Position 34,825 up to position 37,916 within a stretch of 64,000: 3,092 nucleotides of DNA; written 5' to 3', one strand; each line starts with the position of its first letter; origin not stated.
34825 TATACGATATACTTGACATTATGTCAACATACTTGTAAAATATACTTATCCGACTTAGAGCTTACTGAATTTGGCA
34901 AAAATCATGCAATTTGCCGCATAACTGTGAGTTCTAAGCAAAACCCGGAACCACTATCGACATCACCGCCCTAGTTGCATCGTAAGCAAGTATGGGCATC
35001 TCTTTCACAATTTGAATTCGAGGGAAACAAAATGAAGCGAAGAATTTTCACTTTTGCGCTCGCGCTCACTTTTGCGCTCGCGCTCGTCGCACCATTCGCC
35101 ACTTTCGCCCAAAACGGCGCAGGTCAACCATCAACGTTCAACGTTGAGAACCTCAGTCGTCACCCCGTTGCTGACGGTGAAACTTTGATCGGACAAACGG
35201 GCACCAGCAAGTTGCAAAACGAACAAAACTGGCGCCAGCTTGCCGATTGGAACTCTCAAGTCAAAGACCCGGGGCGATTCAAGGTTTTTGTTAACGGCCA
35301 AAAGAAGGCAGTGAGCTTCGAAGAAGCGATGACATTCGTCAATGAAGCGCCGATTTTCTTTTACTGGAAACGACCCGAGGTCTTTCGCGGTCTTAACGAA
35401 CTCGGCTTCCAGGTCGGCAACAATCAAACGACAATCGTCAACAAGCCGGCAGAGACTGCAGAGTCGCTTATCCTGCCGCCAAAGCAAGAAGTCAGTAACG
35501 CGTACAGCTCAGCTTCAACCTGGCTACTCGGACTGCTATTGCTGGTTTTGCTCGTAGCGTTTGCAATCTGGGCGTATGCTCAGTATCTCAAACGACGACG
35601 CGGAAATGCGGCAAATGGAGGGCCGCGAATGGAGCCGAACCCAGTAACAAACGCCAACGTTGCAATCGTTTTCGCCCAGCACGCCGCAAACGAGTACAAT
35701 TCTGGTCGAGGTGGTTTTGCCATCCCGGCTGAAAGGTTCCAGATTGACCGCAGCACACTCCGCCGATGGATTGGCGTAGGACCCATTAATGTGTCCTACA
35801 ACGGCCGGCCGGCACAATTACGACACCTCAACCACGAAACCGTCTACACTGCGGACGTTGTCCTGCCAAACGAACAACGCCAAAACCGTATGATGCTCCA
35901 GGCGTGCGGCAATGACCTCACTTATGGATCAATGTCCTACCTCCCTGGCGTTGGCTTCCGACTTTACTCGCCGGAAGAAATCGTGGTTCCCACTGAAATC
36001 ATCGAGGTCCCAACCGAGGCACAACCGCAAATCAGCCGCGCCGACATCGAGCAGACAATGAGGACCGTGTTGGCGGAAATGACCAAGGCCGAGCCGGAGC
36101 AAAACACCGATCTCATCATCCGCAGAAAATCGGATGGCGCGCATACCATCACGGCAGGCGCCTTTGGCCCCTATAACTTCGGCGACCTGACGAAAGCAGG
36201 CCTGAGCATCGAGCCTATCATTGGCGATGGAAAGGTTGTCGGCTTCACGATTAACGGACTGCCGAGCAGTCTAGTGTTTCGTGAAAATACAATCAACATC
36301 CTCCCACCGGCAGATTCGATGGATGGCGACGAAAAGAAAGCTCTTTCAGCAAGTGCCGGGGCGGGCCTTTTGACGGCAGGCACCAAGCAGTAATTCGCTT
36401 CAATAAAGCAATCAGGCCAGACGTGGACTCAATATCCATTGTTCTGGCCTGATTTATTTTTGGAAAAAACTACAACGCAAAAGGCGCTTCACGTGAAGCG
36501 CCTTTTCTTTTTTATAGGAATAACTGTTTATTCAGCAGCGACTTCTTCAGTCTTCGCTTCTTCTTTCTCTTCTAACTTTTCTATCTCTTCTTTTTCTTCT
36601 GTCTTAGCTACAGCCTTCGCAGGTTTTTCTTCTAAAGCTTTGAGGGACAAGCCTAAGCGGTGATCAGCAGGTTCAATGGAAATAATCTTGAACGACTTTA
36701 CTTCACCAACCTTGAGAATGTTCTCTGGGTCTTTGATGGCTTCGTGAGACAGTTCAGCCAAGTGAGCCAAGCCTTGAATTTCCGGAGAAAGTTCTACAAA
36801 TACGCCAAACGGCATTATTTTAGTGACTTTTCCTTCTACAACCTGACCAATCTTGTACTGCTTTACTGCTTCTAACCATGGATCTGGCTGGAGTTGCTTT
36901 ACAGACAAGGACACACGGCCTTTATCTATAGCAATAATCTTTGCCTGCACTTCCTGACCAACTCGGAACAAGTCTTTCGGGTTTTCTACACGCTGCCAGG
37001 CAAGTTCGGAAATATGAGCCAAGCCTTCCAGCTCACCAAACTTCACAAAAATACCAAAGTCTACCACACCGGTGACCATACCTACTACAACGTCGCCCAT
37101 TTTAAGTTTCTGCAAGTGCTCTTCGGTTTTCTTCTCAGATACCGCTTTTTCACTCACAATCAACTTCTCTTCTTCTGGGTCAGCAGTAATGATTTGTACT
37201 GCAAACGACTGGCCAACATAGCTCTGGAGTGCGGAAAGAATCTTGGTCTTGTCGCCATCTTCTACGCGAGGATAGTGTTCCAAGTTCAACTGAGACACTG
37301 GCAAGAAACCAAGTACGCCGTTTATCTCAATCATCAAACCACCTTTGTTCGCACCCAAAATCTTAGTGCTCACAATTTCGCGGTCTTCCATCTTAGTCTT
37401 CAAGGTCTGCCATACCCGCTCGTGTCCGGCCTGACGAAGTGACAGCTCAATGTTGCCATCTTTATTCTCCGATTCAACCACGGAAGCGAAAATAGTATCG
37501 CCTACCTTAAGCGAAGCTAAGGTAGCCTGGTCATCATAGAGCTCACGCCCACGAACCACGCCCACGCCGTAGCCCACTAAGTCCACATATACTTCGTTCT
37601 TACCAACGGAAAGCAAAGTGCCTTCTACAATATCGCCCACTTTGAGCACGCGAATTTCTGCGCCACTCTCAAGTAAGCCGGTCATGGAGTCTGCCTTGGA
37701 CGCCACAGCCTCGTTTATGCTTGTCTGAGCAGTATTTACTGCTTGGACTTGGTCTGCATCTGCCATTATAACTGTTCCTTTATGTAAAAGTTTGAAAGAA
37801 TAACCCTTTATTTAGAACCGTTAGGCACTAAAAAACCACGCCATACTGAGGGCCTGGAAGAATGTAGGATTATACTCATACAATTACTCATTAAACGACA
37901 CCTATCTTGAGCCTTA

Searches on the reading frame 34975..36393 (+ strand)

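Call 9: search_protein_families(library=pfam, proteins=[window:34975-36393:+], max_evalue=0.00001)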
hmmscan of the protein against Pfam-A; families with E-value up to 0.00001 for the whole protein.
window:34975-36393:+ (472 aa): 0 families

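Call 77: search_protein_families(library=pfam, proteins=[window:34975-36393:+], max_evalue=1)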
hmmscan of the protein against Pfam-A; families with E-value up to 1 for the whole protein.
window:34975-36393:+ (472 aa): 2 families
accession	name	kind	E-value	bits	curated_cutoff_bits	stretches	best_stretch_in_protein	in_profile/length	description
PF02656.20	DUF202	-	0.07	14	23.4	1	179-209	37-67/68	Domain of unknown function (DUF202)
PF14316.11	DUF4381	-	0.1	13.3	27.2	1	172-209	11-49/145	Domain of unknown function (DUF4381)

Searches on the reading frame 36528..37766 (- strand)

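Call 9: search_protein_families(library=pfam, proteins=[window:36528-37766:-], max_evalue=0.00001)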
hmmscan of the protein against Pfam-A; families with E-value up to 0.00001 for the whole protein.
window:36528-37766:- (412 aa): 3 families
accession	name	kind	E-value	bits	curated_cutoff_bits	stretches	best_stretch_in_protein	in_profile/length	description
PF00575.29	S1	-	1.6e-43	147.4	22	2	221-290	2-74/74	S1 RNA binding domain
PF23459.1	S1_RRP5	-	3.6e-15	56.7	27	1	305-375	2-72/72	RRP5 S1 domain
PF21710.3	Spt6_S1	-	2.1e-07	31.6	27.5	0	214-289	7-84/91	Spt6, S1/OB domain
